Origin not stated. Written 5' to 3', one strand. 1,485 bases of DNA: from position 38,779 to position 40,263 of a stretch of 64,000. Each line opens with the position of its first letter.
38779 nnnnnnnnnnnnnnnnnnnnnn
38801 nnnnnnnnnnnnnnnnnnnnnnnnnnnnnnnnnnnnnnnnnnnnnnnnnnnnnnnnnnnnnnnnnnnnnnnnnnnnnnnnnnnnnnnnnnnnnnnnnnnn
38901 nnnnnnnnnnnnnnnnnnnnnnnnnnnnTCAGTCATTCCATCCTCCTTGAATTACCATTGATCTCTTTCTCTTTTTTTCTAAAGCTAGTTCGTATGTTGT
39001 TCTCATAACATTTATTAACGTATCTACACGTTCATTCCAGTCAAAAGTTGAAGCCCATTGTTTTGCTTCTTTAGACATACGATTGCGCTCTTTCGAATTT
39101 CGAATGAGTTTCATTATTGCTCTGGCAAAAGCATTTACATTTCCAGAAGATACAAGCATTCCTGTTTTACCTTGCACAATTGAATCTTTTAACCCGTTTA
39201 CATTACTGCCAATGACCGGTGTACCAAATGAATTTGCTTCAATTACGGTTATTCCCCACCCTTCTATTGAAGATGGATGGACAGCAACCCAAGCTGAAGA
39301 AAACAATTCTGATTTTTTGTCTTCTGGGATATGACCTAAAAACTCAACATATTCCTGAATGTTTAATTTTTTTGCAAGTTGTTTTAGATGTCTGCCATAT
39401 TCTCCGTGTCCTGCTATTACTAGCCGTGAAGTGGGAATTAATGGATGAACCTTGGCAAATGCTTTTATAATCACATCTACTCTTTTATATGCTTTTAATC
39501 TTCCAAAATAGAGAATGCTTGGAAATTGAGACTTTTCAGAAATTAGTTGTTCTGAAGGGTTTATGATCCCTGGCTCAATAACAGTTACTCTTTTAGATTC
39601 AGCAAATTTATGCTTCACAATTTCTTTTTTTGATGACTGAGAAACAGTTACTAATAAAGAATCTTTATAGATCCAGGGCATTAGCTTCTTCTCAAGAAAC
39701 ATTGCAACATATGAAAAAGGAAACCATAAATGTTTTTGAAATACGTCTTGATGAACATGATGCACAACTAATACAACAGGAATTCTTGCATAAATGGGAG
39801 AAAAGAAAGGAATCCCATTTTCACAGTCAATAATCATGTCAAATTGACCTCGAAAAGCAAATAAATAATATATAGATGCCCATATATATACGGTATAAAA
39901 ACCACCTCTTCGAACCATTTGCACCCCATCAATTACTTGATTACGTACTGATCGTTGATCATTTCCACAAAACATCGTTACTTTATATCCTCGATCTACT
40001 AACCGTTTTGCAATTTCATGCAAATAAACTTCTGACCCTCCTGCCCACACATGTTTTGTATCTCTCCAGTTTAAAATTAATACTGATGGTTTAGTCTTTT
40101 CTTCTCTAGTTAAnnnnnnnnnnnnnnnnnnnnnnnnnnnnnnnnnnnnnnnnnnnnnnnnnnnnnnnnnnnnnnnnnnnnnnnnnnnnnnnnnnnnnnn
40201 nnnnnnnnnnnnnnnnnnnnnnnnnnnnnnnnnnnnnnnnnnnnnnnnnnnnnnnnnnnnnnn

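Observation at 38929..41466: Wzx-type flippase fused to a GT4 glycosyltransferase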

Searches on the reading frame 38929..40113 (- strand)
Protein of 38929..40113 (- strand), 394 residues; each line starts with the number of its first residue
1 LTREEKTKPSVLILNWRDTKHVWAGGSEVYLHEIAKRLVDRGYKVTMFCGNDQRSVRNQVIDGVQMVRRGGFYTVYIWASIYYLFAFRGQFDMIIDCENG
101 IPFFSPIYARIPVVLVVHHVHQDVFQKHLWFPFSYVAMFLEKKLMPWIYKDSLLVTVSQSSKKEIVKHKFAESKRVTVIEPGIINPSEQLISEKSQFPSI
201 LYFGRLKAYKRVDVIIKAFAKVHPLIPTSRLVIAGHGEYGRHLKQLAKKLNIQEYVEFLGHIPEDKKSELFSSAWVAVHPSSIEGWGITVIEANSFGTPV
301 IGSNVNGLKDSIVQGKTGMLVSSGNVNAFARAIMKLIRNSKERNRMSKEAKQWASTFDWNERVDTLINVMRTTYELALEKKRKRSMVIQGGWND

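Call 52: search_solved_structures(query=window:38929-40113:-, max_evalue=0.00001)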
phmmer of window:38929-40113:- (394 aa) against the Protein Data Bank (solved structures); distinct sequences matched with E-value up to 0.00001: 68 (the best 60 are shown).
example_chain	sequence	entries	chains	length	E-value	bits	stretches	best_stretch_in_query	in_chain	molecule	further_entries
3c4q_A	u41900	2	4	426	5.8e-21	78.2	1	152-363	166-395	Predicted glycosyltransferases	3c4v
3c48_A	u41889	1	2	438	6.3e-21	78.1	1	152-363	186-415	Predicted glycosyltransferases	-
6n1x_A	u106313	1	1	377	1.3e-19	73.8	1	200-349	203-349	Glycosyltransferase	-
6d9t_A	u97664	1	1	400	1.5e-19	73.6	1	200-349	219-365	Glycosyl transferase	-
6kih_A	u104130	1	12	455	2.5e-19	72.8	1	195-361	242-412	Tll1590 protein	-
2jjm_A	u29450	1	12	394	2e-17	66.6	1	199-354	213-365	GLYCOSYL TRANSFERASE, GROUP 1 FAMILY PROTEIN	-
3mbo_A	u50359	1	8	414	2.4e-17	66.3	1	199-354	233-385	Glycosyltransferase, group 1 family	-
5d00_A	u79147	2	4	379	2.1e-14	56.6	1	201-352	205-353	N-acetyl-alpha-D-glucosaminyl L-malate synthase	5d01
2f9f_A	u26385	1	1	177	9e-13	51.3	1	203-342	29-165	first mannosyl transferase (wbaZ-1)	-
3fro_A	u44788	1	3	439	5.1e-11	45.5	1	199-368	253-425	GlgA glycogen synthase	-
2bis_A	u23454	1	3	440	5.1e-11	45.5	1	199-368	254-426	GLGA GLYCOGEN SYNTHASE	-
4pqg_A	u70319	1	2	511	7.1e-11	45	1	157-325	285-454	Glycosyltransferase Gtf1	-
3l01_A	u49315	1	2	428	7.8e-11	44.9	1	199-365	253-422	GlgA glycogen synthase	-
3okc_A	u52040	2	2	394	9.6e-11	44.6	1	187-372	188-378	GDP-mannose-dependent alpha-(1-6)-phosphatidylinositol monomannoside mannosyltransferase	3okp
5e9t_A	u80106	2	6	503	1.2e-10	44.3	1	158-356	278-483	Glycosyltransferase Gtf1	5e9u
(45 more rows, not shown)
